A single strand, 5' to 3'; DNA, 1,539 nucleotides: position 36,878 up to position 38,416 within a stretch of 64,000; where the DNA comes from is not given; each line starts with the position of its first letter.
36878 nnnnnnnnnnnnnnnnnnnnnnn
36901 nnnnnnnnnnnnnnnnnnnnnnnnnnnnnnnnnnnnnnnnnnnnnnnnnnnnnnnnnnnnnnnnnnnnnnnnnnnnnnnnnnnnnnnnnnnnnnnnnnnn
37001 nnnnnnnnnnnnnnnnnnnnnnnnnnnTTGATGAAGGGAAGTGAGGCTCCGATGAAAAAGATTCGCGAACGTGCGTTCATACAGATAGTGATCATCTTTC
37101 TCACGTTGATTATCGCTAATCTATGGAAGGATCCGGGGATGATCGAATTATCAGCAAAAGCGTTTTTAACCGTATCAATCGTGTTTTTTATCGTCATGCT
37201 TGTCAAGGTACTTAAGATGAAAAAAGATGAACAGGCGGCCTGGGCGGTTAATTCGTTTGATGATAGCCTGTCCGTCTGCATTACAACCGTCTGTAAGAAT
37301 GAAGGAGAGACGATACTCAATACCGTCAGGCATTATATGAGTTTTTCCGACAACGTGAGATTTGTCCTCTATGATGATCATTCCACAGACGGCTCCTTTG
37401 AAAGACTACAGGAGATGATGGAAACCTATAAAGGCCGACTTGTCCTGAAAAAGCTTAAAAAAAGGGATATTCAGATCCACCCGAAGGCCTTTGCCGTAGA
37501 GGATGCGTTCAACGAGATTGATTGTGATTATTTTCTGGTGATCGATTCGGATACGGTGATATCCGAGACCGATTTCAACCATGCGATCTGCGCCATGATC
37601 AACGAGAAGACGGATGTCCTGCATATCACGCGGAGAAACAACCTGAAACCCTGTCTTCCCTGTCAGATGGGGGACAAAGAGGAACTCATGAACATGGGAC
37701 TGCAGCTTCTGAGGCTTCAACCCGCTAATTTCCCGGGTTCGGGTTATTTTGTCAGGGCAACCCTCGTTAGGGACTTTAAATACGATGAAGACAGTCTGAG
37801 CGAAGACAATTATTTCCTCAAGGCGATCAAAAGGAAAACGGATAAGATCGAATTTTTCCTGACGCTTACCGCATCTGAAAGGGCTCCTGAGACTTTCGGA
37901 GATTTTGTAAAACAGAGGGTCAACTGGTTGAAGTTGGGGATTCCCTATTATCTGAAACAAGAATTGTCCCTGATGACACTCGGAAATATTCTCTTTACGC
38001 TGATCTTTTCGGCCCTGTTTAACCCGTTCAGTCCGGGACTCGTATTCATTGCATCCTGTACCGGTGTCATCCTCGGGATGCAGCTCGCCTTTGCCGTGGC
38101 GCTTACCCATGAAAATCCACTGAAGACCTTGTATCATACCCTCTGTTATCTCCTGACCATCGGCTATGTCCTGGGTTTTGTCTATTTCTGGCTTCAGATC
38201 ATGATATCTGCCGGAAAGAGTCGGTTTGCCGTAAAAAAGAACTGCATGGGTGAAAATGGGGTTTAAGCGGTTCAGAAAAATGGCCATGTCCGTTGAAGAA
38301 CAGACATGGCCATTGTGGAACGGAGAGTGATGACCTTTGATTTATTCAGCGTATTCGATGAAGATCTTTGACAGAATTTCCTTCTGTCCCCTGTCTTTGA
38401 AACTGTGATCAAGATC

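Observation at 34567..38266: Tightly coupled operon: zinc-ribbon-fused PlsC-like acyltransferase, GltS-like membrane protein, membrane GT2 glycosyltransferase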

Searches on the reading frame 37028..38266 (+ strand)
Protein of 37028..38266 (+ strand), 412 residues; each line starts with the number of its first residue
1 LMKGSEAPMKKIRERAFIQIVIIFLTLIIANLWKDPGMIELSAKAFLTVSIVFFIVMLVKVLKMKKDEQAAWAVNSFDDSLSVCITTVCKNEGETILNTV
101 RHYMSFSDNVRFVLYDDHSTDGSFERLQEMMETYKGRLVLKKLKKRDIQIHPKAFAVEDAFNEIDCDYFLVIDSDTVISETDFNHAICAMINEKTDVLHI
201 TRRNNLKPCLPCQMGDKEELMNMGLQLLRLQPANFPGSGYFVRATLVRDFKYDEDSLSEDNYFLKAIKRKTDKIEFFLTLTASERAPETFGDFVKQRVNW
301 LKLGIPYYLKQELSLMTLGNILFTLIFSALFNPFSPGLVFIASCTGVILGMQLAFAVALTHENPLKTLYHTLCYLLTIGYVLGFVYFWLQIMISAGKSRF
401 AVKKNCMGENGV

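Call 4: search_protein_families(library=pfam, proteins=[window:37028-38266:+], max_evalue=0.1)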
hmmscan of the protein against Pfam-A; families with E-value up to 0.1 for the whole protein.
window:37028-38266:+ (412 aa): 6 families
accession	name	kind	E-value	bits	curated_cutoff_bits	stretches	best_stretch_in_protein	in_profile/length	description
PF13632.12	Glyco_trans_2_3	-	3.4e-10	40.5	27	1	168-367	1-183/198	Glycosyl transferase family group 2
PF00535.33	Glycos_transf_2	-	3.2e-08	34.1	23.3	1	85-205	2-118/168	Glycosyl transferase family 2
PF13704.12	Glyco_tranf_2_4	-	0.00011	23.1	27.5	1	90-176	1-82/98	Glycosyl transferase family 2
PF13641.12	Glyco_tranf_2_3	-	0.00077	20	27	1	88-300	8-227/230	Glycosyltransferase like family 2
PF24114.1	DUF7388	-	0.012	15.5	27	1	71-123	148-200/251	Family of unknown function (DUF7388)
PF10111.15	Glyco_tranf_2_2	-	0.016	15.2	27.3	1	83-187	2-103/276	Glycosyltransferase like family 2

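Call 5: search_protein_families(library=ncbifam, proteins=[window:37028-38266:+], max_evalue=0.1)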
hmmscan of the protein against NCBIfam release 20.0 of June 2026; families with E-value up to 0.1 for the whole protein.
window:37028-38266:+ (412 aa): 4 families
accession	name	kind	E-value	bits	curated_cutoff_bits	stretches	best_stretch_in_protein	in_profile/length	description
TIGR03937.1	PgaC_IcaA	equivalog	5.5e-11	42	422.3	1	54-192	17-152/407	poly-beta-1,6-N-acetyl-D-glucosamine synthase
TIGR04182.1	glyco_TIGR04182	equivalog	0.0013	18.2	325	1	83-194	2-101/293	S-layer glycoprotein N-glycosyltransferase AglJ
TIGR03469.1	HpnB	hypoth_equivalog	0.0013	17.8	379.25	1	78-196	41-166/386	hopene-associated glycosyltransferase HpnB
TIGR03030.1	CelA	equivalog_domain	0.01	13.9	699.1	0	145-189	208-252/714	UDP-forming cellulose synthase catalytic subunit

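Call 8: search_solved_structures(query=window:37028-38266:+, max_evalue=1)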
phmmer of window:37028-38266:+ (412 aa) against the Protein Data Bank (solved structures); distinct sequences matched with E-value up to 1: 3.
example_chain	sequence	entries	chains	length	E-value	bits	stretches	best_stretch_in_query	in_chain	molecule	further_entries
8bz4_A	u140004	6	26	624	0.072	15.3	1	78-181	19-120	Glycosyltransferase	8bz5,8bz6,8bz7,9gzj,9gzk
8bz8_A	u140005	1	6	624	0.11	14.7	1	78-181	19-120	Glycosyltransferase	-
5mlz_A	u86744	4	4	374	0.2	13.9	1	83-176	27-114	Dolichol monophosphate mannose synthase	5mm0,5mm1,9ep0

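Call 29: find_homologous_proteins(query=window:37028-38266:+)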
Query window:37028-38266:+ (412 aa): 10 proteins with E <= 0.001 among 3991 candidates.
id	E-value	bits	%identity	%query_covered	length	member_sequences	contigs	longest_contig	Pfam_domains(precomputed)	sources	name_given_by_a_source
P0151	2.7e-275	930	100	100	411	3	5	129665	PF13632.13,PF00535.33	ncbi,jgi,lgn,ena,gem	-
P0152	2.4e-185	634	68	97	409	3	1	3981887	PF13632.13,PF00535.33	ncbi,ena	-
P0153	2.9e-125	437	49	96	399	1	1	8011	PF13632.13,PF00535.33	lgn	-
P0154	2.7e-116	407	46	98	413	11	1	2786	PF13632.13,PF13641.13,PF00535.33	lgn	-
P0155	2.8e-112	394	47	98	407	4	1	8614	PF13632.13,PF00535.33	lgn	-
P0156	7.7e-88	313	41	95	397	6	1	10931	PF13632.13,PF10111.15,PF13641.13,PF00535.33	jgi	-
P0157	1.0e-85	306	40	95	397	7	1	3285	PF13632.13,PF13641.13,PF00535.33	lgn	-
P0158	1.2e-83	299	39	88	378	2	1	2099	PF13632.13,PF13641.13,PF00535.33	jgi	-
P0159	2.9e-83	298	46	74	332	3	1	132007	PF13632.13,PF13641.13,PF00535.33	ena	-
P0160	2.9e-78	282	40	81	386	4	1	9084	PF13632.13,PF13641.13,PF00535.33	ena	-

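Call 32: find_encoding_contigs(protein=P0152, flank=7000, max_places=3)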
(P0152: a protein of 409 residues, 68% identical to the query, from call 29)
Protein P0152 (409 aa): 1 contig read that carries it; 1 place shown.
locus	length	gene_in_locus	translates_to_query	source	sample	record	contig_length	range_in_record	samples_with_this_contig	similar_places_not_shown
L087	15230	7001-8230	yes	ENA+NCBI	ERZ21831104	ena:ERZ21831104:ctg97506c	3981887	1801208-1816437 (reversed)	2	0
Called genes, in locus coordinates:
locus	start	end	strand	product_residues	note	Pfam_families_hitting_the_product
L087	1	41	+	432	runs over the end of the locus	PF13439:Glyco_transf_4, PF13477:Glyco_trans_4_2, PF13579:Glyco_trans_4_4, PF00534:Glycos_transf_1, PF20706:GT4-conflict, PF13692:Glyco_trans_1_4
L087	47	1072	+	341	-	PF00155:Aminotran_1_2 (weak), PF01212:Beta_elim_lyase, PF01041:DegT_DnrJ_EryC1 (faint)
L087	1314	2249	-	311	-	-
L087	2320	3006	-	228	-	PF08713:DNA_alkylation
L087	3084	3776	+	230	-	PF01177:Asp_Glu_race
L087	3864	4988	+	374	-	PF01757:Acyl_transf_3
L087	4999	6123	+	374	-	PF01757:Acyl_transf_3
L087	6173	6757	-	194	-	PF00160:Pro_isomerase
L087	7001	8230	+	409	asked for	PF00535:Glycos_transf_2, PF13632:Glyco_trans_2_3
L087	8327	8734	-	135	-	-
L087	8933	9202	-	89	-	-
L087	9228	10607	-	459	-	PF01134:GIDA (weak), PF03486:HI0933_like (faint), PF07992:Pyr_redox_2, PF13434:Lys_Orn_oxgnase (faint), PF13738:Pyr_redox_3, PF00070:Pyr_redox, PF02852:Pyr_redox_dim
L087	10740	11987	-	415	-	PF00365:PFK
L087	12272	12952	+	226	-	PF01381:HTH_3, PF12844:HTH_19, PF13560:HTH_31 (weak), PF00717:Peptidase_S24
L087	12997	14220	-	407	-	PF00376:MerR (weak), PF13411:MerR_1, PF08241:Methyltransf_11 (faint), PF13847:Methyltransf_31, PF13649:Methyltransf_25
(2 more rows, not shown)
